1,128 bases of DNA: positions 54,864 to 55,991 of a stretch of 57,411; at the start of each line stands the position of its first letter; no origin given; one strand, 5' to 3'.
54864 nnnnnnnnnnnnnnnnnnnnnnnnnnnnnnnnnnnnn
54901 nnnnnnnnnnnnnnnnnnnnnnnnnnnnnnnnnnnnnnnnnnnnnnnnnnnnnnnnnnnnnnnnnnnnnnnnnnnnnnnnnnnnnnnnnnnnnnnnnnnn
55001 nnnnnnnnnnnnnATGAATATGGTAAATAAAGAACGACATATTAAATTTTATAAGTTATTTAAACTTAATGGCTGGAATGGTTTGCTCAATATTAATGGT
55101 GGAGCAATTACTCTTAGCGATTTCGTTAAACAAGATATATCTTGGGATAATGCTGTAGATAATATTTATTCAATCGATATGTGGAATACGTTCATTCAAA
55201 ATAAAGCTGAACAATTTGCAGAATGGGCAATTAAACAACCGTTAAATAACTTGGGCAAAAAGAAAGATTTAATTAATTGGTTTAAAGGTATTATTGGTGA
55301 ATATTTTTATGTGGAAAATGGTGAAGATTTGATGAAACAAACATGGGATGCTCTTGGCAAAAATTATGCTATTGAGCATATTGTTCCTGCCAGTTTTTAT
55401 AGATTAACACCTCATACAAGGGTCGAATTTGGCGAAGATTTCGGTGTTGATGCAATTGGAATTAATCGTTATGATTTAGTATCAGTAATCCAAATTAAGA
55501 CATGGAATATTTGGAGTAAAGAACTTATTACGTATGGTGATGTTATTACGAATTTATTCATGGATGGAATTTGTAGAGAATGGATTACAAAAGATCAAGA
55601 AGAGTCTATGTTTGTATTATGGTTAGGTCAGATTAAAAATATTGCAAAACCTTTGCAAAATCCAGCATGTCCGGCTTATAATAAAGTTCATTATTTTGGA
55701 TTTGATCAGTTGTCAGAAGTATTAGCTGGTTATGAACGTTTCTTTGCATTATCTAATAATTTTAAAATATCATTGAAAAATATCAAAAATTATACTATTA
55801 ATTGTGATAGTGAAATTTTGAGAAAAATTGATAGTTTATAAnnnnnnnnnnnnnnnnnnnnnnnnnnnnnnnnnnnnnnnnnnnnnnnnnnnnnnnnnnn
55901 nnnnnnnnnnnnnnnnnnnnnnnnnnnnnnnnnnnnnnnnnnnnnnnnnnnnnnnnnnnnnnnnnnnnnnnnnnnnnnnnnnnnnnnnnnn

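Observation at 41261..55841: Two paralogous three-gene cassettes: SF2 helicase, NPPY protein, PD-QxK nuclease-like protein, each gene with its own terminator-promoter module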

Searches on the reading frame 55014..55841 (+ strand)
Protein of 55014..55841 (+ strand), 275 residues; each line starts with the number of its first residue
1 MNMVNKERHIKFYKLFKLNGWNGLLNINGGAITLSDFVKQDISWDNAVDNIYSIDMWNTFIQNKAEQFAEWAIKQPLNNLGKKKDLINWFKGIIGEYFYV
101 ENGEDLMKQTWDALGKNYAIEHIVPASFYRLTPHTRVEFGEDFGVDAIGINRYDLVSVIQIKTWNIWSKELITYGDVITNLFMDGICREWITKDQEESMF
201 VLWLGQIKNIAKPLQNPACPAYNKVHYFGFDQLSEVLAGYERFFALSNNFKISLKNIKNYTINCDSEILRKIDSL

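Call 3: search_protein_families(library=pfam, proteins=[window:55014-55841:+], max_evalue=0.1)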
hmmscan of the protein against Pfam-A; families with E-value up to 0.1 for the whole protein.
window:55014-55841:+ (275 aa): 0 families

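Call 4: search_protein_families(library=phrogs, proteins=[window:55014-55841:+], max_evalue=0.01)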
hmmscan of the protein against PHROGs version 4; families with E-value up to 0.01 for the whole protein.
window:55014-55841:+ (275 aa): 0 families

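Call 12: search_protein_families(library=padloc, proteins=[window:55014-55841:+], max_evalue=0.1)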
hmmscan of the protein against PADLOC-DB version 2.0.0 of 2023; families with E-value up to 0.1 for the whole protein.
window:55014-55841:+ (275 aa): 0 families

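Call 13: search_protein_families(library=ncbifam, proteins=[window:55014-55841:+], max_evalue=0.1)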
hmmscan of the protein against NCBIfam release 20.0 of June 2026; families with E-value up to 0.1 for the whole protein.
window:55014-55841:+ (275 aa): 0 families

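Call 22: find_homologous_proteins(query=window:55014-55841:+, max_evalue=0.001)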
Query window:55014-55841:+ (275 aa): 13 proteins with E <= 0.001 among 261 candidates.
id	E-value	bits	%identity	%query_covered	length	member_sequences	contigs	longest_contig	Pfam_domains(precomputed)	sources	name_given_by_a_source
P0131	2.5e-174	596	94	99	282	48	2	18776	-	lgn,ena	-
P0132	1.1e-154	532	82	99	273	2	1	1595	-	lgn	-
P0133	4.9e-113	395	64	100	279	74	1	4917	-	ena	-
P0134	5.9e-112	392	63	99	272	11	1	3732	-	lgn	-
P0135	2.3e-108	380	63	99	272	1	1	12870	-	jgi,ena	-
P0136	5.8e-108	379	62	99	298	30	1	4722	-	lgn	-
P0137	7.3e-108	378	63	99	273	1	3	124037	-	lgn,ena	-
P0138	3.8e-107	376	62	99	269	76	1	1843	-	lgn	-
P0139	1.6e-106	374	61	99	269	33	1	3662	-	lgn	-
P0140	9.3e-105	368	61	99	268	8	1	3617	-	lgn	-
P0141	1.7e-104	367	62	99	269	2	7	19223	-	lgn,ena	-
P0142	5.3e-104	366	58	99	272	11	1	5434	-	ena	-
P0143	5.2e-92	326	56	99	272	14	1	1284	-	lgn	-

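Call 27: search_solved_structures(query=A3, max_evalue=10, show_alignments=2)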
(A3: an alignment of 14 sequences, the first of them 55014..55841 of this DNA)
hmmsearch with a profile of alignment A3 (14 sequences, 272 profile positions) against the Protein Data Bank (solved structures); distinct sequences matched with E-value up to 10: 6.
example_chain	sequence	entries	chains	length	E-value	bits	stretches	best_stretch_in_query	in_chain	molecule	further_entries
2cf2_E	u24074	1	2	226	0.27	14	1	98-163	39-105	FATTY ACID SYNTHASE, KR DOMAIN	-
1i01_A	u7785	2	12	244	0.3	13.8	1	98-163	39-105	BETA-KETOACYL [ACP] REDUCTASE | 3-oxoacyl-[acyl-carrier protein] reductase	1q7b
1q7c_A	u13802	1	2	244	0.3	13.8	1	98-163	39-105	3-oxoacyl-[acyl-carrier protein] reductase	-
6t5x_A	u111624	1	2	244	1.1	11.9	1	98-163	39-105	3-oxoacyl-[acyl-carrier-protein] reductase FabG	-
6t7m_A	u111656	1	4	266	1.3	11.7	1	98-162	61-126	3-oxoacyl-[acyl-carrier-protein] reductase FabG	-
6t77_A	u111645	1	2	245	1.7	11.3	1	99-163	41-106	3-oxoacyl-ACP reductase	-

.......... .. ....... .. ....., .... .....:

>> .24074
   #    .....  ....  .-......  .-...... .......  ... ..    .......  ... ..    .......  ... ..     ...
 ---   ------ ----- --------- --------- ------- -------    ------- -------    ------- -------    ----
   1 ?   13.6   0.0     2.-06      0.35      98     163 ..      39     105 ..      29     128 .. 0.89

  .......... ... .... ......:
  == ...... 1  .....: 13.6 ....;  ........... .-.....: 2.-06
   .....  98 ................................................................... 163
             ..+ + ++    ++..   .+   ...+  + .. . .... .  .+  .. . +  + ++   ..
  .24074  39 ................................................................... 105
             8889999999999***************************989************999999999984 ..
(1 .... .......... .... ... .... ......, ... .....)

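Call 29: search_protein_families(library=pfam, alignment_id=A3, max_evalue=10)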
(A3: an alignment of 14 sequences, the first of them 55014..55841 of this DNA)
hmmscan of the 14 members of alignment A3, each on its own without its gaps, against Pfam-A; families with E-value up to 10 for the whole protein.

A. member 1, window:55014-55841:+ (275 aa): 0 families

B. families by the number of members that match (of 14 scanned): 9 families
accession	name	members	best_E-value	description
PF13156.12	Mrr_cat_2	2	0.0024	Restriction endonuclease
PF04471.18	Mrr_cat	2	0.0069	Restriction endonuclease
PF01789.22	PsbP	1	0.016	PsbP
PF09905.14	VF530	1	0.056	DNA-binding protein VF530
PF18661.6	AvrLm4-7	1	0.071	Avirulence Effector AvrLm4-7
PF02916.20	DNA_PPF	1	0.079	DNA polymerase processivity factor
PF25239.1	WHD_CHMP7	1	0.082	Charged multivesicular body protein 7, winged helix domain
PF13700.11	DUF4158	1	0.14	Domain of unknown function (DUF4158)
PF08398.15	Phospholip_A2_4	1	1.3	Phospholipase A2-like domain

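Call 47: search_protein_representatives(alignment_id=A3)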
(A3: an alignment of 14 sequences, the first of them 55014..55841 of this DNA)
Query: 14 sequences, 272 profile positions. Proteins with E-value up to 0.001 (for the whole library): 58; up to 1e-10: 17; up to 1e-30: 2. The best 58 are listed.
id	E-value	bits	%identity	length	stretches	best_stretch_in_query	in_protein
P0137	7.0e-143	491.4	-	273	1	1-272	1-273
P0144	1.5e-44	169.0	-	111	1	167-272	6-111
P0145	8.4e-30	120.6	-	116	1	1-81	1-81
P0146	2.0e-23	99.7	-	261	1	31-240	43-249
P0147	2.3e-23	99.5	-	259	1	50-234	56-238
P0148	4.2e-20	88.8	-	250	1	46-249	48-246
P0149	1.1e-19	87.4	-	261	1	31-231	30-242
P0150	3.5e-19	85.7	-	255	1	15-243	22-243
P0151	3.5e-15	72.7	-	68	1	1-48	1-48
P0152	5.1e-15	72.1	-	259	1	17-232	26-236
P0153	5.2e-15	72.1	-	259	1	14-231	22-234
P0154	6.7e-13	65.2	-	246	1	3-247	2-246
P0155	8.7e-13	64.8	-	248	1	46-243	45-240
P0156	1.2e-12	64.3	-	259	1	27-257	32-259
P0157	2.1e-12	63.5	-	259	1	13-215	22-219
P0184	1.3e-06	44.5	-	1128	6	122-175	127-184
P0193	7.4e-05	38.8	-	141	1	137-225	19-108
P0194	1.2e-04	38.1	-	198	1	134-199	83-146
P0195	1.2e-04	38.1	-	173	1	137-212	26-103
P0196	2.2e-04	37.3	-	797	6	143-173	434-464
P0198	2.9e-04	36.8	-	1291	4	131-184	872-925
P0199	3.1e-04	36.8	-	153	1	137-241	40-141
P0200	8.6e-04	35.3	-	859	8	144-173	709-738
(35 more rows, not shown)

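Call 49: search_protein_families(library=pfam, proteins=[P0184, P0196, P0198, P0200, P0193, P0194, P0195, P0199, P0146, P0150], max_evalue=0.01)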
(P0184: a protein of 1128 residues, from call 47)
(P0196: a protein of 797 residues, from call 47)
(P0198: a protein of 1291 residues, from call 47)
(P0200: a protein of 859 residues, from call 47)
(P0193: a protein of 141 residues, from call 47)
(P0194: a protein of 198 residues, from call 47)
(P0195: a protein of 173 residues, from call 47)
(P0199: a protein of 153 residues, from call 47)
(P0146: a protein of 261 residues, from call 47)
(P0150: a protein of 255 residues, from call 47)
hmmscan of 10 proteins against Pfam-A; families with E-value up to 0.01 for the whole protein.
P0184 (1128 aa): 13 families
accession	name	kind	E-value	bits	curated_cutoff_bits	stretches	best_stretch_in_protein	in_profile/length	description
PF01476.26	LysM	-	9e-127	413.3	20.9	8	599-640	1-42/43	LysM domain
PF01520.23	Amidase_3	-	5.5e-41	140.9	27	1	933-1123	1-174/174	N-acetylmuramoyl-L-alanine amidase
PF23473.1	LysM3_LYK4_5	-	1.3e-30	105.7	29.3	0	53-89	6-42/48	LYK4/5 LysM3 domain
PF23577.1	LysM_RLK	-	6e-22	77.8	27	0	227-253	3-29/44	LysM domain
PF04225.17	LysM_OapA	-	1.1e-13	51.5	22.3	0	143-174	3-34/85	Opacity-associated protein A LysM-like domain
PF13510.11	Fer2_4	-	6.5e-09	36.2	22.8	0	142-167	10-35/82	2Fe-2S iron-sulfur cluster binding domain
PF13443.12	HTH_26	-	1.3e-08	35.4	22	0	774-801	33-60/63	Cro/C1-type HTH DNA-binding domain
PF00570.28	HRDC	-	3.3e-07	30.6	23.8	0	596-629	21-54/68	HRDC domain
PF10051.14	DUF2286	-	5.2e-07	30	24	0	784-817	22-53/138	Uncharacterized protein conserved in archaea (DUF2286)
PF01527.26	HTH_Tnp_1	-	2.3e-06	28.1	24.1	0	228-256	18-47/75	Transposase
PF13518.12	HTH_28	-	0.00021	21.7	25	0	780-801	11-32/52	Helix-turn-helix domain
PF09312.16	SurA_N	-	0.0006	20.4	30.8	0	151-169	74-92/118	SurA N-terminal domain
PF03480.18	DctP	-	0.0075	16.1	23.4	0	510-550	182-222/286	Bacterial extracellular solute-binding protein, family 7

P0196 (797 aa): 12 families
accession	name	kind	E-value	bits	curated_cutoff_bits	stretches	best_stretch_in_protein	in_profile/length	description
PF01476.26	LysM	-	1.2e-121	396.9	20.9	7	566-607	1-42/43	LysM domain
PF01832.25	Glucosaminidase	-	4.7e-31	108.4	30.2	1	170-309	2-122/123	Mannosyl-glycoprotein endo-beta-N-acetylglucosaminidase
PF23473.1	LysM3_LYK4_5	-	1.1e-30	105.9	29.3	3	629-664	4-39/48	LYK4/5 LysM3 domain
PF23577.1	LysM_RLK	-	1.1e-17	64.2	27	0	696-724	2-30/44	LysM domain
PF23472.1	LysM2_CERK1_LYK3_4_5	-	6.9e-11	42.3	27.4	0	693-738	4-53/56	LYK3/4/5 LysM2 domain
PF23457.1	LysM2_NFP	-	2.6e-08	34.3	36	0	693-710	4-21/56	NFP LysM2 domain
PF09103.16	BRCA-2_OB1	-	1.2e-06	28.8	25.6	0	673-745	23-87/123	BRCA2, oligonucleotide/oligosaccharide-binding, domain 1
PF13518.12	HTH_28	-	1.2e-05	25.7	25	0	700-722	10-32/52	Helix-turn-helix domain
PF10792.14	DUF2605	-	3.7e-05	24.1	25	0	757-795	56-95/96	Protein of unknown function (DUF2605)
PF13510.11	Fer2_4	-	6.8e-05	23.3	22.8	0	426-449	12-35/82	2Fe-2S iron-sulfur cluster binding domain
PF04225.17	LysM_OapA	-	0.00069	20.1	22.3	0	563-608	2-52/85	Opacity-associated protein A LysM-like domain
PF19944.4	DUF6406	-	0.0029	18.2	26.9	0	344-362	38-56/84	Family of unknown function (DUF6406)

P0198 (1291 aa): 15 families
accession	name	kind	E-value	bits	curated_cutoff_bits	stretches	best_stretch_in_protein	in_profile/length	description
PF13385.13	Laminin_G_3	-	3e-78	261.6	27.6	4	621-769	1-151/151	Concanavalin A-like lectin/glucanases superfamily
PF22925.3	TS_C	-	1.4e-11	44.8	27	0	900-968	127-200/202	Trans-sialidase, C-terminal domain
PF18962.6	Por_Secre_tail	-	5e-10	40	27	1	1212-1283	1-71/75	Secretion system C-terminal sorting domain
PF02973.23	Sialidase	-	2.7e-08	34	26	0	917-974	119-183/189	Sialidase, N-terminal domain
PF02210.31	Laminin_G_2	-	7.6e-08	33.3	22.9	0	494-537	52-99/126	Laminin G domain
PF00041.27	fn3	-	1.2e-07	32.3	25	1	279-360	3-80/84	Fibronectin type III domain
PF07202.18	Tcp10_C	-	7.5e-06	25.9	36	0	913-925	11-23/35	T-complex protein 10 C-terminus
PF02927.20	CelD_N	-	3.7e-05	24.8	24.6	0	603-624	64-85/86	Cellulase N-terminal ig-like domain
PF13585.12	CHU_C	-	0.00017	22.1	27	1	1225-1283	18-81/86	CHU_C Type IX secretion signal domain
PF16656.11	Pur_ac_phosph_N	-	0.00048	21.1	30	1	284-358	8-86/93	Purple acid Phosphatase, N-terminal domain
PF25788.1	Ig_Rha78A_N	-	0.00052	20.7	27.4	1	306-365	38-101/105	Rha78A-like, N-terminal immunoglobulin domain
PF24489.1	Ig_J_second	-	0.0014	19.1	27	1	325-361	53-90/105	Tip attachment protein J second Ig-like domain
PF02230.22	Abhydrolase_2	-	0.0014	19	23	0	123-244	91-204/217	Phospholipase/Carboxylesterase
PF00756.26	Esterase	-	0.0041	17.3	22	0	43-153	13-127/251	Putative esterase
PF08881.15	CVNH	-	0.0075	17.5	24.5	0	784-806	79-102/102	CVNH domain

P0200 (859 aa): 16 families
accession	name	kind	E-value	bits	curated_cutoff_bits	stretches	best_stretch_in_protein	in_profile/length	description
PF01476.26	LysM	-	5.8e-157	509.9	20.9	9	521-562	1-42/43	LysM domain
PF23473.1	LysM3_LYK4_5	-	7.6e-52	173.6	29.3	8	520-555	4-39/48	LYK4/5 LysM3 domain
PF01832.25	Glucosaminidase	-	2.7e-30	106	30.2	1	150-289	3-123/123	Mannosyl-glycoprotein endo-beta-N-acetylglucosaminidase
PF23577.1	LysM_RLK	-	1.2e-29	102.5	27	0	816-843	2-29/44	LysM domain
PF13518.12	HTH_28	-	5.9e-19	68.3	25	0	645-667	10-32/52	Helix-turn-helix domain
PF23472.1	LysM2_CERK1_LYK3_4_5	-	6.8e-17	61.6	27.4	0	518-562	5-53/56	LYK3/4/5 LysM2 domain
PF22310.2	NMB0315_dom_I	-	3.8e-14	53.2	27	0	393-417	6-30/83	NMB0315-like, domain I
PF04225.17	LysM_OapA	-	1.4e-13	51.2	22.3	0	324-348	4-28/85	Opacity-associated protein A LysM-like domain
PF01527.26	HTH_Tnp_1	-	1.7e-11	44.6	24.1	0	328-353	21-46/75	Transposase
PF09607.16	BrkDBD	-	2.7e-11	43.6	23.4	0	593-614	31-52/58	Brinker DNA-binding domain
PF23446.1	LysM1_NFP_LYK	-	2.5e-09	38.3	36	0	589-621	17-51/60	NFP/LYK LysM1 domain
PF13510.11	Fer2_4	-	2e-08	34.6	22.8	0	635-664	6-35/82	2Fe-2S iron-sulfur cluster binding domain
PF13411.12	MerR_1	-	5.8e-08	33.2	21.6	0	649-669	2-22/69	MerR HTH family regulatory protein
PF09103.16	BRCA-2_OB1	-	1.2e-07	32.1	25.6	0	610-632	67-89/123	BRCA2, oligonucleotide/oligosaccharide-binding, domain 1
PF01381.28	HTH_3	-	1.1e-06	29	23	0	582-602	33-53/55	Helix-turn-helix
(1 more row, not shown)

P0193 (141 aa): 0 families

P0194 (198 aa): 1 family
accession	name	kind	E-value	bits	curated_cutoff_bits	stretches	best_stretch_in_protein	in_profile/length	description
PF04471.18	Mrr_cat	-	2.3e-05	24.9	21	1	52-174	3-113/115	Restriction endonuclease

P0195 (173 aa): 0 families

P0199 (153 aa): 0 families

P0146 (261 aa): 0 families

P0150 (255 aa): 0 families
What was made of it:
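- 55020..55841 (+): Cassette 2 Mrr-like PD-(D/E)xK protein (third2, 273 aa from ATG 55020, leaderless): E94 at 55299-55301, D144 at 55449-55451, QIK at 55491-55499. Relatives hit Mrr_cat and Mrr_cat_2 (calls 29, 49).
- Tried and rejected: LysM, amidase and Laminin_G proteins among the weak representative hits: repeat artefacts (call 49).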

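Call 70: find_encoding_contigs(protein=P0137, flank=9000, max_places=2)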
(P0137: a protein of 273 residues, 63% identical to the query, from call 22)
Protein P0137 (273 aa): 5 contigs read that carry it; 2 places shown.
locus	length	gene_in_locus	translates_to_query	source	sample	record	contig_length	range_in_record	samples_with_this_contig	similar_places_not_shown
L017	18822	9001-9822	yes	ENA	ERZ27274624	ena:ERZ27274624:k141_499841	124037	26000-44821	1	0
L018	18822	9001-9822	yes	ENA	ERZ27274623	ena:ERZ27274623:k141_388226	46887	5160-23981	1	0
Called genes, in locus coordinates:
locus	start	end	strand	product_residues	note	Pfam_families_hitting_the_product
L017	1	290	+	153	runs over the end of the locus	-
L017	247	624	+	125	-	-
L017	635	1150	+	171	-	PF00186:DHFR_1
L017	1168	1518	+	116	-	-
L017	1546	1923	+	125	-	-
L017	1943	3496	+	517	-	-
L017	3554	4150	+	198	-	-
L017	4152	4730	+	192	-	-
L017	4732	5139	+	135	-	-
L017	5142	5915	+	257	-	-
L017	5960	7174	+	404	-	-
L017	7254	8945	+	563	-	PF00270:DEAD (weak), PF04851:ResIII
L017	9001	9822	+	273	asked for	-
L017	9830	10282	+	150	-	PF02384:N6_Mtase (weak)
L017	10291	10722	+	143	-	-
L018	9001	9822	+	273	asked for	-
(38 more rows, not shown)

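Call 71: find_encoding_contigs(protein=P0141, flank=9000, max_places=2)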
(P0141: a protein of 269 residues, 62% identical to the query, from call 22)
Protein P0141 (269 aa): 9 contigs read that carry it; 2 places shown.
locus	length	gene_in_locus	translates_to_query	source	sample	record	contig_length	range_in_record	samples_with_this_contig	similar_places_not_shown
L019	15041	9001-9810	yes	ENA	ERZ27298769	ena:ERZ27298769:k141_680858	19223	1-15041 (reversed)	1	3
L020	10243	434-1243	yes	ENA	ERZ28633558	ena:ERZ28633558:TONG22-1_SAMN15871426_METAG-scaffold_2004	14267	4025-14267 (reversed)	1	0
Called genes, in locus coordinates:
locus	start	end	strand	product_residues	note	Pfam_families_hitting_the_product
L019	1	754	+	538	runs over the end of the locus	PF00118:Cpn60_TCP1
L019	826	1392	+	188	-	-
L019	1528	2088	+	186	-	-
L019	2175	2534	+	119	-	-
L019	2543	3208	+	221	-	-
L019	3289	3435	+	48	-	-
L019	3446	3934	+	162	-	-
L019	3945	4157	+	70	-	-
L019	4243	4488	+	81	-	-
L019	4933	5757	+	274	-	PF04480:DUF559 (faint)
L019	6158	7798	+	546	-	-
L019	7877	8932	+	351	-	-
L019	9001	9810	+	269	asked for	-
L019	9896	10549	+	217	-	-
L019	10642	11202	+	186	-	-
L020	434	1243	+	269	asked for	-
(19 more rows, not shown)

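Call 91: find_related_loci(query=A9, collection=viral_contigs, flank=6000)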
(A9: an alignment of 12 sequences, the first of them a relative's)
Query A9 (255 aa) in viral_contigs; peptide patterns used: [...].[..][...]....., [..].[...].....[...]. (x = any residue, [..] = any of these).
43 stretches matched a pattern; 1 encode a relative of the query (tblastn E <= 1e-3); 1 distinct loci.
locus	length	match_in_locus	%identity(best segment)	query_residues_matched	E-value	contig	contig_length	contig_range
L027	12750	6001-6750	38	6-252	1e-55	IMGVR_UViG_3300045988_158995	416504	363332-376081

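Call 92: find_related_loci(query=A9, collection=metagenome_contigs, flank=6000)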
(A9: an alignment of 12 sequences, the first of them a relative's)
Query A9 (255 aa) in metagenome_contigs; peptide patterns used: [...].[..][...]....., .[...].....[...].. (x = any residue, [..] = any of these).
600 stretches matched a pattern (row limit reached: there are more); 19 encode a relative of the query (tblastn E <= 1e-3); 19 distinct loci.
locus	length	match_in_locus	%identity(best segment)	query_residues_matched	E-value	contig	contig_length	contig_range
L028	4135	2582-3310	51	5-249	4e-82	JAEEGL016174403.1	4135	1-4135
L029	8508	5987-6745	45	5-254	4e-70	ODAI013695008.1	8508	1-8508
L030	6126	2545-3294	45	3-249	4e-68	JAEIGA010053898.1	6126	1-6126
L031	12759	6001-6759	44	2-252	3e-67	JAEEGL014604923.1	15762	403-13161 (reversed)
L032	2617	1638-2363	43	7-245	5e-60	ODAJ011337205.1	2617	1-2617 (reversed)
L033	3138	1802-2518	42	8-243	3e-57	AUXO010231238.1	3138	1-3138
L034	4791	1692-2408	42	8-243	4e-57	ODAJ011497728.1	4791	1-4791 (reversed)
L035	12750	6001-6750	38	6-252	1e-54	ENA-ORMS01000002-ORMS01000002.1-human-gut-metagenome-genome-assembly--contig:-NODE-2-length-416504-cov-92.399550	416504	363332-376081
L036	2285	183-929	42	8-254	2e-51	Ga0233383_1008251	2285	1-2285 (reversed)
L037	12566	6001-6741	37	1-249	4e-46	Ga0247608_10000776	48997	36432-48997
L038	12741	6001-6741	37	1-249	4e-46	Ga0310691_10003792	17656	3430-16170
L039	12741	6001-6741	37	1-249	2e-44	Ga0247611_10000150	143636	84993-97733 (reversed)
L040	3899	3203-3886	38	8-237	3e-43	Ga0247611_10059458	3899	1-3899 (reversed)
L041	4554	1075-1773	38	19-247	7e-40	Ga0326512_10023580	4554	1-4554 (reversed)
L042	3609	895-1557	35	19-242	1e-32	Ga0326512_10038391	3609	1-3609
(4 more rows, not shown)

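Call 104: search_solved_structures(query=A5, max_evalue=10, show_alignments=2)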
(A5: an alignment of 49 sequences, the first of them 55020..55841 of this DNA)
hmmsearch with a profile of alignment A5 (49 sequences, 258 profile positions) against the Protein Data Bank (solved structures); distinct sequences matched with E-value up to 10: 35.
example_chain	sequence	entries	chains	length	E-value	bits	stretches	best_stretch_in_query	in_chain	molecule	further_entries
9pqi_B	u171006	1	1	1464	0.061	15.9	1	34-126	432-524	Glutamate receptor ionotropic, NMDA 2A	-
6uz6_B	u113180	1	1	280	0.068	15.7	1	34-126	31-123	Glutamate receptor ionotropic, NMDA 2A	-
6uzg_B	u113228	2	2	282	0.069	15.7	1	34-126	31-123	Glutamate receptor ionotropic, NMDA 2A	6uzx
6odl_A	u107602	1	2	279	0.082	15.5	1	34-126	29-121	Glutamate receptor ionotropic, NMDA 2A,Glutamate receptor ionotropic, NMDA 2A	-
4jwx_A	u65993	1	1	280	0.083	15.5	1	34-126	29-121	GluN2A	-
5i56_B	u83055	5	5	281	0.084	15.5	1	34-126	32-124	Glutamate receptor ionotropic, NMDA 2A,Glutamate receptor ionotropic, NMDA 2A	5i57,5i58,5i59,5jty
5h8f_A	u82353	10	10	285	0.084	15.5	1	34-126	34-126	Glutamate receptor ionotropic, NMDA 2A | Glutamate receptor ionotropic, NMDA 2A,Glutamate receptor ionotropic, NMDA 2A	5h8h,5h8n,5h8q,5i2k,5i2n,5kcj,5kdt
6uzr_B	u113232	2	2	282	0.084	15.4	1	34-126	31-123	Glutamate receptor ionotropic, NMDA 2A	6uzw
6ove_B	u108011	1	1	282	0.084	15.4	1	34-126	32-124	Glutamate receptor ionotropic, NMDA 2A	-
4nf4_B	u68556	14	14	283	0.085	15.4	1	34-126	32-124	Glutamate receptor ionotropic, NMDA 2A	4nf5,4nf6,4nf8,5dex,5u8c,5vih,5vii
2a5s_A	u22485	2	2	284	0.085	15.4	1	34-126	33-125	N-methyl-D-aspartate receptor NMDAR2A subunit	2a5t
9gib_A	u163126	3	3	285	0.086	15.4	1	34-126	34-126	Glutamate receptor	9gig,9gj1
9mul_B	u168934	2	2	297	0.091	15.3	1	34-126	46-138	Glutamate receptor ionotropic, NMDA 2A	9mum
8xlk_B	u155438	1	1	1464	0.24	14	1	34-126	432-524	Glutamate receptor ionotropic, NMDA 2A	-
9pzs_B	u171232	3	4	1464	0.33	13.5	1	34-126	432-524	Glutamate receptor ionotropic, NMDA 2A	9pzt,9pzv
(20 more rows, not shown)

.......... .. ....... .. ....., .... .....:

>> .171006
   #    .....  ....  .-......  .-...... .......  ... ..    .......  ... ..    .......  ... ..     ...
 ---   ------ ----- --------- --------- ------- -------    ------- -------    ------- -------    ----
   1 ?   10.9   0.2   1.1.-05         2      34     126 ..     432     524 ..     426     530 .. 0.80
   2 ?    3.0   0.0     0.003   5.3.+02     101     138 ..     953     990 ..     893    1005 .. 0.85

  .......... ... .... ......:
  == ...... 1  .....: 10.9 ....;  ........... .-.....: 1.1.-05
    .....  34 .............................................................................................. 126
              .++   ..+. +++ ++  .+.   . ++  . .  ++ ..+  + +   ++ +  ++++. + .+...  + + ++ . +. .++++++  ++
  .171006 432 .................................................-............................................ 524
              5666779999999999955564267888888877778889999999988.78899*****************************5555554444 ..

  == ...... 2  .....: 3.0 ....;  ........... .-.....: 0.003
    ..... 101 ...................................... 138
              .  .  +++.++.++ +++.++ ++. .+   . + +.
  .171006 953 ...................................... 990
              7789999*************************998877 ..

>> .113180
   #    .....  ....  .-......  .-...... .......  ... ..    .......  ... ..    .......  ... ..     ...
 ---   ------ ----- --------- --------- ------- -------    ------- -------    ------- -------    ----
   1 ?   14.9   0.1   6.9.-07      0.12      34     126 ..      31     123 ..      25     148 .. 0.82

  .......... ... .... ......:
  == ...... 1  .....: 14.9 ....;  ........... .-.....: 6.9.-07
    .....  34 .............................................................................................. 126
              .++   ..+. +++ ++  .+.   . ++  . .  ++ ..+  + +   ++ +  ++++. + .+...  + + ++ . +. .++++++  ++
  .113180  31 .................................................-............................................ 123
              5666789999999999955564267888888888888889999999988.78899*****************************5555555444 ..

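Call 111: search_dna_similar(query=L031:6010-6771:+, collection=phages, mode=protein, max_rows=15, max_evalue=0.001)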
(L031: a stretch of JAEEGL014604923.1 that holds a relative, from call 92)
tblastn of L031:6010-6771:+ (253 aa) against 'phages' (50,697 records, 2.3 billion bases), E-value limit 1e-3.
Records with a match: 1; places in all: 1; records where one place covers at least 80% of the query: 1.
Best place of each record, by identity: <60% 1.
By first word of the organism name: Prevotella 1.
By host as written in the record: Prevotella sp. 1.
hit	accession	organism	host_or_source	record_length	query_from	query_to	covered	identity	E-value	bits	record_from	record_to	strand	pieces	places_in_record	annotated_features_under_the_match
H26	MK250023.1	Prevotella phage Lak-B4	Prevotella sp.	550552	16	252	94%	27.1%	5e-13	74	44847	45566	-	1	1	record has no annotation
